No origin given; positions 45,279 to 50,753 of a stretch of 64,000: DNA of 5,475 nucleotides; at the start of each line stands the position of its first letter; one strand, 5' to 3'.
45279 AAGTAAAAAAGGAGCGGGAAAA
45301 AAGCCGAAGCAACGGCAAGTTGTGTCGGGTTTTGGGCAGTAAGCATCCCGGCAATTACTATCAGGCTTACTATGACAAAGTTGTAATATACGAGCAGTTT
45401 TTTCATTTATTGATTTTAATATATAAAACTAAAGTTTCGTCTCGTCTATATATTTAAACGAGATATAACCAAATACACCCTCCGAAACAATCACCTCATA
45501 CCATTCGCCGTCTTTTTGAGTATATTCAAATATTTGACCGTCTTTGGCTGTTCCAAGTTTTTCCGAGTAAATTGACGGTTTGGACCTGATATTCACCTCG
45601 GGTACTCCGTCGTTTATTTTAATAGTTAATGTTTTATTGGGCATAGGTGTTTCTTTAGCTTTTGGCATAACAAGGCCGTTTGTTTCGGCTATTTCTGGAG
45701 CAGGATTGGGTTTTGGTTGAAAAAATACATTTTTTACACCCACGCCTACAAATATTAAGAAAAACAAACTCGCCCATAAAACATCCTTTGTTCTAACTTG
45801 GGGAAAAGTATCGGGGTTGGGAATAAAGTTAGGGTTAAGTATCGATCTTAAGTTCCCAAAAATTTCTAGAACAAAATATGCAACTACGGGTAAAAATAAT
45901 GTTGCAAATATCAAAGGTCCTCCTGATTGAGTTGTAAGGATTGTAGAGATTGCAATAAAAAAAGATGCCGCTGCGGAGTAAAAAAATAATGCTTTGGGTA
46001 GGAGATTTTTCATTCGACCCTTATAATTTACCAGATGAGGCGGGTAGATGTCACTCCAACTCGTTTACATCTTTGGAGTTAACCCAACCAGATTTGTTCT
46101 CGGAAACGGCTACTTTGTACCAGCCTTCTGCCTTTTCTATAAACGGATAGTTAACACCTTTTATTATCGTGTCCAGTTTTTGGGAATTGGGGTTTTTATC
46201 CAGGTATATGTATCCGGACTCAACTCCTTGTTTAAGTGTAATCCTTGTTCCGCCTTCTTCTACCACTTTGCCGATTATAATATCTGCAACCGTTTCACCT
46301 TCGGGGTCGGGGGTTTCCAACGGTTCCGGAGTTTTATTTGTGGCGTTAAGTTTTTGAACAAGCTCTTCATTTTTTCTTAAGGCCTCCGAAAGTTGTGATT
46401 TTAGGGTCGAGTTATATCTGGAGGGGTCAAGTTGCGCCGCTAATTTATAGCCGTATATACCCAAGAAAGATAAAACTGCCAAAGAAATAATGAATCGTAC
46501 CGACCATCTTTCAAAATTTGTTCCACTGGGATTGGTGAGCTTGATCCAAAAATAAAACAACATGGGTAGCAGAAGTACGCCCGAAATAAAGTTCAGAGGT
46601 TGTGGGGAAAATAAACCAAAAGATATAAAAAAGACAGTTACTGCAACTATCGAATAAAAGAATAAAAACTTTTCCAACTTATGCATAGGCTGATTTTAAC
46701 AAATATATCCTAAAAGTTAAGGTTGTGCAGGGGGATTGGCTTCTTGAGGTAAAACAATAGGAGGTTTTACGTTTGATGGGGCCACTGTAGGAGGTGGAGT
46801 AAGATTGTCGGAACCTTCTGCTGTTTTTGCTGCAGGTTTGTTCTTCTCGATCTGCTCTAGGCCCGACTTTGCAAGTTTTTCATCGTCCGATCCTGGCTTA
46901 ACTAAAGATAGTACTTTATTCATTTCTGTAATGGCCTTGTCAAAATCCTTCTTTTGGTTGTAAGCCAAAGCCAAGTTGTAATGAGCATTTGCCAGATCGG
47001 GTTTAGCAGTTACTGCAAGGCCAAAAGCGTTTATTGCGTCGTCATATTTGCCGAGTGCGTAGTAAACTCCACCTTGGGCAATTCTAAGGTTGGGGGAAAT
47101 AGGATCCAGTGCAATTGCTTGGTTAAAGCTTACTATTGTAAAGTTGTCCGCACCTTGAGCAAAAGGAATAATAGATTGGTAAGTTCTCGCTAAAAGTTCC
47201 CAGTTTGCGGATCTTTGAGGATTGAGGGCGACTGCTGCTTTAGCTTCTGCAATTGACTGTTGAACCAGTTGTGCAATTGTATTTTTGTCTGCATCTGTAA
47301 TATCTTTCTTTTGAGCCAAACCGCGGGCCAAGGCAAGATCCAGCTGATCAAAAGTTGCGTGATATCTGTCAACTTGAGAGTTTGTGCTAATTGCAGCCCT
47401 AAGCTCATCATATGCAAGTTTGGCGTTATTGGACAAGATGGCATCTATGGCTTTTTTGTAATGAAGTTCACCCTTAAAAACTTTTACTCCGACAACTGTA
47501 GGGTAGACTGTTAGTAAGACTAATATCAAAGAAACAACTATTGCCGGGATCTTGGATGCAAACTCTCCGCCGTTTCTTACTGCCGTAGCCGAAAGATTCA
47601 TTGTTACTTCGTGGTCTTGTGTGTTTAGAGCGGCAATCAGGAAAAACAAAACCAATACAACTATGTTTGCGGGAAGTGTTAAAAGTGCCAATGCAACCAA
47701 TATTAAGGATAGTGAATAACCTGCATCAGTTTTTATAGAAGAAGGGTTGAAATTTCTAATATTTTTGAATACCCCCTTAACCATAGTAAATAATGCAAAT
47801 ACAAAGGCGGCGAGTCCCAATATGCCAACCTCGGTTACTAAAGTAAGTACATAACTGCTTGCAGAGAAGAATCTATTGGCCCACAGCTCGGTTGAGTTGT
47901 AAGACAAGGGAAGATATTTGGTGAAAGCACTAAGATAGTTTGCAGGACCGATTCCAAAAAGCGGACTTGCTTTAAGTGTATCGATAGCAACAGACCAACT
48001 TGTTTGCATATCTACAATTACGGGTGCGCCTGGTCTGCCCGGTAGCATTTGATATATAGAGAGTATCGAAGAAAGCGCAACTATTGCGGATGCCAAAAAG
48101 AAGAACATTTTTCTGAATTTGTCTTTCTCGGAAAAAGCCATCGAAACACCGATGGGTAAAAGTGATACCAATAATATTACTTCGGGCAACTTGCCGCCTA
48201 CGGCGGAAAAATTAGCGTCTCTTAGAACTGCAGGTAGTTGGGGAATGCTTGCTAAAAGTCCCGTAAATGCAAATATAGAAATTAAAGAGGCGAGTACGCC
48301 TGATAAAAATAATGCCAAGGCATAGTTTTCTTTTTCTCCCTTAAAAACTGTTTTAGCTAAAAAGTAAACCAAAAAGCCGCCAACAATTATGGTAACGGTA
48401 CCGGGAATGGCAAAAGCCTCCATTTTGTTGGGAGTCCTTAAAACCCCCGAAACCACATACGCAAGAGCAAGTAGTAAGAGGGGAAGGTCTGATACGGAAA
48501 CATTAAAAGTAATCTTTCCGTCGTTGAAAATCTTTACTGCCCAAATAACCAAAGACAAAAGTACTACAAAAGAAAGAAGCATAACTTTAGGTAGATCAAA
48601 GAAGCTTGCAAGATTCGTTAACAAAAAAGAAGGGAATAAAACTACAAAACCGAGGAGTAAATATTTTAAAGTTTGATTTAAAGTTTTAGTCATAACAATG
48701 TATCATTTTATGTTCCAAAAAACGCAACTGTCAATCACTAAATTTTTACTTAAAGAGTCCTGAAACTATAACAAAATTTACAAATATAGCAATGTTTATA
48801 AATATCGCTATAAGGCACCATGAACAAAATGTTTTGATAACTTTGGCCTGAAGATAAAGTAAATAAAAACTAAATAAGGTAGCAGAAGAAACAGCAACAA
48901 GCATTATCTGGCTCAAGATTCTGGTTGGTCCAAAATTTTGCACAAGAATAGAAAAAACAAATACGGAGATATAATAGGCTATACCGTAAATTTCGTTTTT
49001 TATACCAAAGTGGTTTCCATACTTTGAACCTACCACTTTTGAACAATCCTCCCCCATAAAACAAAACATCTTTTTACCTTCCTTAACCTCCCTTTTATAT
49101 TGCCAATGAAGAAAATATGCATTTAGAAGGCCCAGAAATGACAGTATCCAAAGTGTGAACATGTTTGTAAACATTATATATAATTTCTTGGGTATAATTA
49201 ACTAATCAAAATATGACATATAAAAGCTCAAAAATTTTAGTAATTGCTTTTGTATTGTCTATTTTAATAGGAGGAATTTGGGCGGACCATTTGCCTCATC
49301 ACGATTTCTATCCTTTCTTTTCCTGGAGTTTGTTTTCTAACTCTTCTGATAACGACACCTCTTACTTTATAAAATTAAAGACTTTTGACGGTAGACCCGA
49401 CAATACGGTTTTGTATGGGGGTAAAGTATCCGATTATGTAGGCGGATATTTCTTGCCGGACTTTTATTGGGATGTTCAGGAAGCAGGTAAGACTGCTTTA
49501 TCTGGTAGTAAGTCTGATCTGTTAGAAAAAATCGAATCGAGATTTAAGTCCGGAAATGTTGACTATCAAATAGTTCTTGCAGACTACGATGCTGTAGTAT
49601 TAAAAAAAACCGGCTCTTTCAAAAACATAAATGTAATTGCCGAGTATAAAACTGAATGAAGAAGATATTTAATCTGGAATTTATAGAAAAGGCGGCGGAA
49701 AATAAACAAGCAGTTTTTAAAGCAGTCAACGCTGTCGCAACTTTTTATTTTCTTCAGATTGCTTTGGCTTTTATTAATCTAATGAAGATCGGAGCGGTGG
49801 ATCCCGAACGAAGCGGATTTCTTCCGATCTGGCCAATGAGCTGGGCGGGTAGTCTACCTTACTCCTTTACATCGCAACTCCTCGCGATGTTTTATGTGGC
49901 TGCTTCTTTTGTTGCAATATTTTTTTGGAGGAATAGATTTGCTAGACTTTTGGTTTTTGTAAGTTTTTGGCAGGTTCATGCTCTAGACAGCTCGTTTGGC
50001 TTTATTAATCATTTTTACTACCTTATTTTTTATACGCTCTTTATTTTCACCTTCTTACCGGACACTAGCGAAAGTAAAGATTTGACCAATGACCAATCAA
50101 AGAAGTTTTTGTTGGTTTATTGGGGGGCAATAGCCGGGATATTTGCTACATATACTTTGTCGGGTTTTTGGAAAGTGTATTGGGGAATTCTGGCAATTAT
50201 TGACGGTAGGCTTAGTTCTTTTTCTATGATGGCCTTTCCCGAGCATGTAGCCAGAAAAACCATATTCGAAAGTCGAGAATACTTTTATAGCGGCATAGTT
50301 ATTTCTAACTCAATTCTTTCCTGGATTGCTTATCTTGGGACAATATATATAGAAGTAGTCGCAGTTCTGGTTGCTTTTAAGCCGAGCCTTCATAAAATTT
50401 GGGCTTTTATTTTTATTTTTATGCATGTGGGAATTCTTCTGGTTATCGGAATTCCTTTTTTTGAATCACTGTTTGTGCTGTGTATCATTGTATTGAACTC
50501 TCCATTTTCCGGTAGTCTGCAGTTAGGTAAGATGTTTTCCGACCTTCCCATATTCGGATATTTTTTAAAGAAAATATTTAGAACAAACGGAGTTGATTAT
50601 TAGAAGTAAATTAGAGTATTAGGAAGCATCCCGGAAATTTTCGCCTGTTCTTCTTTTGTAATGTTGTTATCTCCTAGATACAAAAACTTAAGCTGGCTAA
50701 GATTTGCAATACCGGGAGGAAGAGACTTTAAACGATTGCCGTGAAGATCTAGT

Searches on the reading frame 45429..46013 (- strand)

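Call 18: search_protein_families(library=pfam, proteins=[window:45429-46013:-], max_evalue=0.01)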
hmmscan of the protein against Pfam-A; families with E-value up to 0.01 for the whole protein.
window:45429-46013:- (194 aa): 2 families
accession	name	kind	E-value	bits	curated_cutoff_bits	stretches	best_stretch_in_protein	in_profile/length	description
PF08239.17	SH3_3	-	8.4e-11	42.3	27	1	139-189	2-53/54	Bacterial SH3 domain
PF06347.19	SH3_4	-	0.0019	18.4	24.1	1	138-185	3-50/56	Bacterial SH3 domain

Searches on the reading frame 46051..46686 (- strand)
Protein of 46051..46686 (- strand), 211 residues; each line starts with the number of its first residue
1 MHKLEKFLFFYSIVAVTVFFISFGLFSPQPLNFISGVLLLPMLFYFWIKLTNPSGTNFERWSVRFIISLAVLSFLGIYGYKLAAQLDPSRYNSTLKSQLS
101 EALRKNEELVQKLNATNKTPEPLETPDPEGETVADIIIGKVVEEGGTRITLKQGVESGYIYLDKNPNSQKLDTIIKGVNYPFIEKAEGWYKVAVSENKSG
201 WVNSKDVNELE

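Call 18: search_protein_families(library=pfam, proteins=[window:46051-46686:-], max_evalue=0.01)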
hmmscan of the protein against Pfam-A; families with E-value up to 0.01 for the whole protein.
window:46051-46686:- (211 aa): 2 families
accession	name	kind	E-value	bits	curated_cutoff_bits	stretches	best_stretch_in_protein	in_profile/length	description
PF08239.17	SH3_3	-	0.00016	22.3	27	1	165-207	10-53/54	Bacterial SH3 domain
PF23795.1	SH3_YKFC_2nd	-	0.0051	17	27.4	1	181-208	28-55/57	YKFC SH3b2 domain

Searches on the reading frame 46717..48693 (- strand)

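Call 18: search_protein_families(library=pfam, proteins=[window:46717-48693:-], max_evalue=0.01)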
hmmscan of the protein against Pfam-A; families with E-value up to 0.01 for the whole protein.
window:46717-48693:- (658 aa): 13 families
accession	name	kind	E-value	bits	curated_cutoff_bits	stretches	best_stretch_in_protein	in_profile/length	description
PF00515.34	TPR_1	-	1.1e-09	38.1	27.8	1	568-588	1-21/34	Tetratricopeptide repeat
PF13414.12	TPR_11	-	4.1e-09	36.4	26.8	1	543-580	3-40/42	TPR repeat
PF07719.23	TPR_2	-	7.5e-09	35.5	27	1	568-597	1-30/34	Tetratricopeptide repeat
PF13431.12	TPR_17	-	2.1e-08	34.2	24.4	0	562-588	7-33/34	Tetratricopeptide repeat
PF13181.12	TPR_8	-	2.5e-08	33.9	25.7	1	568-597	1-30/34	Tetratricopeptide repeat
PF13432.12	TPR_16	-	6e-08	33.4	32.7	1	540-594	3-57/65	Tetratricopeptide repeat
PF14559.12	TPR_19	-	2.7e-07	31.3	25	1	545-595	2-52/68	Tetratricopeptide repeat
PF13424.12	TPR_12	-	5.5e-06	26.9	30.1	1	566-608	1-45/77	Tetratricopeptide repeat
PF04932.20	Wzy_C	-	7.6e-05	23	31.7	1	175-298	20-149/149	O-Antigen ligase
PF13428.12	TPR_14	-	9.8e-05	23.1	23.5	0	534-575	1-42/44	Tetratricopeptide repeat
PF13174.12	TPR_6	-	0.00024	22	26.3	0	570-596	2-28/33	Tetratricopeptide repeat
PF13176.12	TPR_7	-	0.0026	18.2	27.9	0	539-560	4-25/36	Tetratricopeptide repeat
PF23914.1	TPR_CcmH_CycH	-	0.0045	17.3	42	0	489-602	44-155/158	Cytochrome c-type biogenesis protein H TPR domain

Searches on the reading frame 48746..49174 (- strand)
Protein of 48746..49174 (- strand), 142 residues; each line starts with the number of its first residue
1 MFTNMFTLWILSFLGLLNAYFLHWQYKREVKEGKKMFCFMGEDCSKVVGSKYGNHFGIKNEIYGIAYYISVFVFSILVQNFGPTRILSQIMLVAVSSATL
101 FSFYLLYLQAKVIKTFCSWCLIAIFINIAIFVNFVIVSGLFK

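Call 18: search_protein_families(library=pfam, proteins=[window:48746-49174:-], max_evalue=0.01)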
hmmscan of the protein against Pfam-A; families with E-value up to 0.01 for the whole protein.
window:48746-49174:- (142 aa): 1 family
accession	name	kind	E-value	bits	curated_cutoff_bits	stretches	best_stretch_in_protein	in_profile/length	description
PF07884.19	VKOR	-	3.9e-23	82.5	27.5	1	8-132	3-131/134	Vitamin K epoxide reductase family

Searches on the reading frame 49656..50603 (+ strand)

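Call 18: search_protein_families(library=pfam, proteins=[window:49656-50603:+], max_evalue=0.01)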
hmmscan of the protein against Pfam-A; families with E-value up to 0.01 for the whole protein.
window:49656-50603:+ (315 aa): 0 families

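Call 78: search_protein_families(library=pfam, proteins=[window:49656-50603:+], max_evalue=10)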
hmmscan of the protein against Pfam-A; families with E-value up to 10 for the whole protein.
window:49656-50603:+ (315 aa): 2 families
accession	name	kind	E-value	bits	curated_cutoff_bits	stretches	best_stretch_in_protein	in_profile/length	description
PF23484.1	YBR126W-A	-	0.23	11.9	27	1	65-90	19-44/68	YBR126W-A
PF13829.11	DUF4191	-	2.2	8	30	1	143-192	17-69/219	Domain of unknown function (DUF4191)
